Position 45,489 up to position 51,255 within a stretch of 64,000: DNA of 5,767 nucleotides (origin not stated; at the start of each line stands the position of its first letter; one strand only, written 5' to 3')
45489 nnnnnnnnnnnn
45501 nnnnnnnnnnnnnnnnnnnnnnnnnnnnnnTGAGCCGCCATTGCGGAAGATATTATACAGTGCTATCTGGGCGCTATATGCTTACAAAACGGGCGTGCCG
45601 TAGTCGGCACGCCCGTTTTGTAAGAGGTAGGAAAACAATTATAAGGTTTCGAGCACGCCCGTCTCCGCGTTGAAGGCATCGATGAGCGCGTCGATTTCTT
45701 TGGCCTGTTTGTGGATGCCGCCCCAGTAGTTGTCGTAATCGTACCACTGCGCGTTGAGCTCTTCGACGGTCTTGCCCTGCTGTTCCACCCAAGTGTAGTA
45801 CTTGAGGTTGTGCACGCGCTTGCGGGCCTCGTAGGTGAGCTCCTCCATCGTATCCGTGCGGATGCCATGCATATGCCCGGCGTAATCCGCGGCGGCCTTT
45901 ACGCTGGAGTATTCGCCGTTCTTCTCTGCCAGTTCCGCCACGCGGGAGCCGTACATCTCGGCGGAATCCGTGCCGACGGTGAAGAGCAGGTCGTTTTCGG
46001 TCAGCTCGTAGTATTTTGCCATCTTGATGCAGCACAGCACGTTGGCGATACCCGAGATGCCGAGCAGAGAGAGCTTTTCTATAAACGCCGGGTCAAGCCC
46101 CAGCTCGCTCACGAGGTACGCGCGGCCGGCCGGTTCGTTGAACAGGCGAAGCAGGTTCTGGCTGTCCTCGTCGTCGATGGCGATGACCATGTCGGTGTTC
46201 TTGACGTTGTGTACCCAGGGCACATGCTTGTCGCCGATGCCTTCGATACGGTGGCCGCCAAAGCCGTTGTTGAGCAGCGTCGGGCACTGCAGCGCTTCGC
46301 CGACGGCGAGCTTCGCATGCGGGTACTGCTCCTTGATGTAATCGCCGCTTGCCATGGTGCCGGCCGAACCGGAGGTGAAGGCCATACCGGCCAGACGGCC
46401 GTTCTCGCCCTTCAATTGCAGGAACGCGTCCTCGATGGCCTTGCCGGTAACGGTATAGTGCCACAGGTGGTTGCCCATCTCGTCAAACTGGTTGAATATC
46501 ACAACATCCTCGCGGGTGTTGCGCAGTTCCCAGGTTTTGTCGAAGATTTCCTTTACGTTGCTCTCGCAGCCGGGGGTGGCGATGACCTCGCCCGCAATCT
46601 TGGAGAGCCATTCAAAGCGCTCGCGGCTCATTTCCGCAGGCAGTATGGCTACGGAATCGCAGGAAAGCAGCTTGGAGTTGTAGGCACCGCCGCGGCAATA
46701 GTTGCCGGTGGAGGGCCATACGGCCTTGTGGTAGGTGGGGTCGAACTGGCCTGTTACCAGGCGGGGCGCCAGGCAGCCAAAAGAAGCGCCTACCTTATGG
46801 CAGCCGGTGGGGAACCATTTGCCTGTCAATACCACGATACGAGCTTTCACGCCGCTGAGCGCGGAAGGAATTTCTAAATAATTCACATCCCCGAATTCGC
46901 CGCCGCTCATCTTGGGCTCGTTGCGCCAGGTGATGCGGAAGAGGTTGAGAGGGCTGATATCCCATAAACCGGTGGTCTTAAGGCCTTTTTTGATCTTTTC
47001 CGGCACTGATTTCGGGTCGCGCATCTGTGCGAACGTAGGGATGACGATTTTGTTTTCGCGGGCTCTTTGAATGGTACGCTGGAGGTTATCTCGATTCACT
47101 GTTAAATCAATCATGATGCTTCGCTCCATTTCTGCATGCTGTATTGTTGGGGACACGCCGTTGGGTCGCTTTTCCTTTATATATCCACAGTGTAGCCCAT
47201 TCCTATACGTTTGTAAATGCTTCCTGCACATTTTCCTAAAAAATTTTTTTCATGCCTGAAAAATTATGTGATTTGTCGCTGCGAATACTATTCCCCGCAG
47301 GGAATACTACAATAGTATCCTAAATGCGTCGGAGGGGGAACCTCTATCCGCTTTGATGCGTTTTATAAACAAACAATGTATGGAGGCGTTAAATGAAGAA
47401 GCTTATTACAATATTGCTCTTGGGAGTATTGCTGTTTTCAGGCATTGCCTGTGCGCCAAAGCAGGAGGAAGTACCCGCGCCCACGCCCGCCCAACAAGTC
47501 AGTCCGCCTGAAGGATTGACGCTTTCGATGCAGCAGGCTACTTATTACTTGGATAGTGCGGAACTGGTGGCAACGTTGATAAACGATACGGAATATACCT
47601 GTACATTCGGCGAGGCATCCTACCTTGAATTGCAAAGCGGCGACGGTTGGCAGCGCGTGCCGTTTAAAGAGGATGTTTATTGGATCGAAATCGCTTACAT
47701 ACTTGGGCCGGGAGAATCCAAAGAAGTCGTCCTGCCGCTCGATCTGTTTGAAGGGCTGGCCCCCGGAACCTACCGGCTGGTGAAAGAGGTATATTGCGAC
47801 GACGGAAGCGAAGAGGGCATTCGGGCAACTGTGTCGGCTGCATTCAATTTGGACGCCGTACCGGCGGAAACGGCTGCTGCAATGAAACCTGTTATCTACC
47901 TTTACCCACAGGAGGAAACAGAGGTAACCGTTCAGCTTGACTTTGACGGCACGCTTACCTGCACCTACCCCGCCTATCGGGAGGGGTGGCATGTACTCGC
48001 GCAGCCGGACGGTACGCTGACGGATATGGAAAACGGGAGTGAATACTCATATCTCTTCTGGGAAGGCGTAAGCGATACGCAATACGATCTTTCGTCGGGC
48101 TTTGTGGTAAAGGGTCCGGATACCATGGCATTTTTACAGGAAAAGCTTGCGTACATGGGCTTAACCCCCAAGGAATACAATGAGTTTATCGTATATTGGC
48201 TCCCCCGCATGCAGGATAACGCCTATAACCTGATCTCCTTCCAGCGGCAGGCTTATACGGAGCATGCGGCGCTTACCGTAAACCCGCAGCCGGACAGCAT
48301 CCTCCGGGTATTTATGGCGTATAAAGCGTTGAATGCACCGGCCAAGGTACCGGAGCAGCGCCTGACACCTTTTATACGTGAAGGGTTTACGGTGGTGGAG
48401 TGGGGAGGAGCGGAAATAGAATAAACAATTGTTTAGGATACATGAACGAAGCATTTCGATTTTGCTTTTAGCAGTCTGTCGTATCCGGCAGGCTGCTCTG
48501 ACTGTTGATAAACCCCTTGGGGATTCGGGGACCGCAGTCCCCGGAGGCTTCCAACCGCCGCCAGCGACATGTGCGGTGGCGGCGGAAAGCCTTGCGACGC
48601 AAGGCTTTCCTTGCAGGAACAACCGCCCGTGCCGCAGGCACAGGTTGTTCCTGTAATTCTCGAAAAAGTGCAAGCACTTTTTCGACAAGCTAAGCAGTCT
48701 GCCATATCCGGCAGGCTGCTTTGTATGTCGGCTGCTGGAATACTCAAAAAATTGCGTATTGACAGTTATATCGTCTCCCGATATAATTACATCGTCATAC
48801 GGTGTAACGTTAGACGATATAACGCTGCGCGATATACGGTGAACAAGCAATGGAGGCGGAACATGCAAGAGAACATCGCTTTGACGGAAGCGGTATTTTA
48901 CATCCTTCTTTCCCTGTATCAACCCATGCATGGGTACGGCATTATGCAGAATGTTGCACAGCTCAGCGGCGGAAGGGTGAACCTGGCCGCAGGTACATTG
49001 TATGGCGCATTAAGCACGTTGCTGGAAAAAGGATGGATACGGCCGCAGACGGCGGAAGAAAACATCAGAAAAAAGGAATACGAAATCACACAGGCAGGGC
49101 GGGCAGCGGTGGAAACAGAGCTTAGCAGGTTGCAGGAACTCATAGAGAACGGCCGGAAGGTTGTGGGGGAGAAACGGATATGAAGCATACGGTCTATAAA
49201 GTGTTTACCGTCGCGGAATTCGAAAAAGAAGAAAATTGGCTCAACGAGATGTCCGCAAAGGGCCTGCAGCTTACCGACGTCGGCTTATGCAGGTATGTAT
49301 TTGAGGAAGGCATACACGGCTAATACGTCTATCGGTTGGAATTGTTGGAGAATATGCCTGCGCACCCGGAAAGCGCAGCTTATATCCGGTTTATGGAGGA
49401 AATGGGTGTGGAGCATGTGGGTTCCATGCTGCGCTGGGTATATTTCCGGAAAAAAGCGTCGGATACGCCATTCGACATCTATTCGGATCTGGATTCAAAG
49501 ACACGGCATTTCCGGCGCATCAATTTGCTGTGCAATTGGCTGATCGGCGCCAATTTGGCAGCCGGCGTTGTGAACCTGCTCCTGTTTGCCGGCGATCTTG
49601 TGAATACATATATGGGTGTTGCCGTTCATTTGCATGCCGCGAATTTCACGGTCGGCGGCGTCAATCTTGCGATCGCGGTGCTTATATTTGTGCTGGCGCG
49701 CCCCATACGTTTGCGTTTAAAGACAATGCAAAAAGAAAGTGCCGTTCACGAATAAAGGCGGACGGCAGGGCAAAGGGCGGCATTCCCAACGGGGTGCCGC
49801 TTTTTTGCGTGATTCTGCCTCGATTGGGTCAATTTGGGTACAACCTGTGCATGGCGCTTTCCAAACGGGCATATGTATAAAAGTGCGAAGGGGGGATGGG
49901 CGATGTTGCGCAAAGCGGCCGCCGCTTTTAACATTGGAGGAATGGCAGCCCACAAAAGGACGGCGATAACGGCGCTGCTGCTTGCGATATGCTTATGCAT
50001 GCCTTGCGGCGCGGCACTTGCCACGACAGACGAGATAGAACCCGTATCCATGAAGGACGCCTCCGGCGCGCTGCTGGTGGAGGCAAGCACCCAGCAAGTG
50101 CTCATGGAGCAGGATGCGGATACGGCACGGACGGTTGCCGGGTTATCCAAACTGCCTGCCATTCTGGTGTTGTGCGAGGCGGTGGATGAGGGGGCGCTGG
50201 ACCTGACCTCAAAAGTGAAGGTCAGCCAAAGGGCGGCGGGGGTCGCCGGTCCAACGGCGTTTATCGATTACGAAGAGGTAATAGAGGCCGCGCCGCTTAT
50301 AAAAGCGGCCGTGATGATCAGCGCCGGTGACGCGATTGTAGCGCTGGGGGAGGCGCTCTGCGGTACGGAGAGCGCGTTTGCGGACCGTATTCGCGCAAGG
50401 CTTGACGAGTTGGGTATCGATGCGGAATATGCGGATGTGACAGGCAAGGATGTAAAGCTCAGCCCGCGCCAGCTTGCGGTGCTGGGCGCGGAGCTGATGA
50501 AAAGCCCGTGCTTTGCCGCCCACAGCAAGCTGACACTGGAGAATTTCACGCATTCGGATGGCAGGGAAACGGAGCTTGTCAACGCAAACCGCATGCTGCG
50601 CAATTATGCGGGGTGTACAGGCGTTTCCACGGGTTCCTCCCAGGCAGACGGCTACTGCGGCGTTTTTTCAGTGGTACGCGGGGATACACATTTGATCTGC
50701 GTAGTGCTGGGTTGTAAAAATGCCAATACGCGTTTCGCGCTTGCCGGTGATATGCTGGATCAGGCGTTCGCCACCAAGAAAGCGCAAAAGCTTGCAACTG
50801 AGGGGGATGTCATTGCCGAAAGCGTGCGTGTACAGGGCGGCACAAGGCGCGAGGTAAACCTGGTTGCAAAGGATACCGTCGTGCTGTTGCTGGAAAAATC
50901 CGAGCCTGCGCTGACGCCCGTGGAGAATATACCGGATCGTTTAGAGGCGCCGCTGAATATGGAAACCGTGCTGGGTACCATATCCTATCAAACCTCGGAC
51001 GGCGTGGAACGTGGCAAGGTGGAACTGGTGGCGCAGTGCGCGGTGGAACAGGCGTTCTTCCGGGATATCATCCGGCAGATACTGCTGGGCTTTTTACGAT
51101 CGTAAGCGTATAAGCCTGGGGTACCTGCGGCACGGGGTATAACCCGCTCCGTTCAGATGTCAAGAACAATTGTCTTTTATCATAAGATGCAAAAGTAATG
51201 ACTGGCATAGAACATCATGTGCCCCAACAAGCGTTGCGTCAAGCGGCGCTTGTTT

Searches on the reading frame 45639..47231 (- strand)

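Call 10: search_protein_families(library=pfam, proteins=[window:45639-47231:-], max_evalue=0.001)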
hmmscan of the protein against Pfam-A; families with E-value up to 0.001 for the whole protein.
window:45639-47231:- (530 aa): 1 family
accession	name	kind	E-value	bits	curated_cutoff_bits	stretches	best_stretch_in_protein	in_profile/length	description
PF00291.31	PALP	-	3e-06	27.2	35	1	169-364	57-256/295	Pyridoxal-phosphate dependent enzyme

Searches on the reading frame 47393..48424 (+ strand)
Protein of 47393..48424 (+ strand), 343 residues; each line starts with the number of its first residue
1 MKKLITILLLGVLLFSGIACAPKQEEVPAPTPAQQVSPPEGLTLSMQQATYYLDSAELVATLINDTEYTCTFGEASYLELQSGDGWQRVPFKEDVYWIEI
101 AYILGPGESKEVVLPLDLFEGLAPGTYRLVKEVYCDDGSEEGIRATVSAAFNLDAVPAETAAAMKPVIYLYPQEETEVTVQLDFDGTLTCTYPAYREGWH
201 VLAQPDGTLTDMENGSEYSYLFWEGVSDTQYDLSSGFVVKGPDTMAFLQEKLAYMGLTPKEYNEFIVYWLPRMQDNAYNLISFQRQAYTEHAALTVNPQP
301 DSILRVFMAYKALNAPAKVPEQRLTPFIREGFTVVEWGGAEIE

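Call 10: search_protein_families(library=pfam, proteins=[window:47393-48424:+], max_evalue=0.001)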
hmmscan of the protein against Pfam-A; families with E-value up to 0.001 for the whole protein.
window:47393-48424:+ (343 aa): 1 family
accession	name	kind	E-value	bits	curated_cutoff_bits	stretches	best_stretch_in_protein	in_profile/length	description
PF20251.4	Big_14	-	9.4e-19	67.7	27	1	40-139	3-95/104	Bacterial Ig-like domain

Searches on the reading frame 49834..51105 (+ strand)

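Call 10: search_protein_families(library=pfam, proteins=[window:49834-51105:+], max_evalue=0.001)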
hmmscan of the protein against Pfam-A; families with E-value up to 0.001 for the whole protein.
window:49834-51105:+ (423 aa): 3 families
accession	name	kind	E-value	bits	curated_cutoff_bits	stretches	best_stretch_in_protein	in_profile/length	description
PF00768.25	Peptidase_S11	-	9.1e-32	110.9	27.6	1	75-295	11-238/239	D-alanyl-D-alanine carboxypeptidase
PF07943.18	PBP5_C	-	6.6e-10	39.5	21.2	1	318-405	4-90/91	Penicillin-binding protein 5, C-terminal domain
PF13354.11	Beta-lactamase2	-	3e-05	23.9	22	1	86-221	9-146/214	Beta-lactamase enzyme family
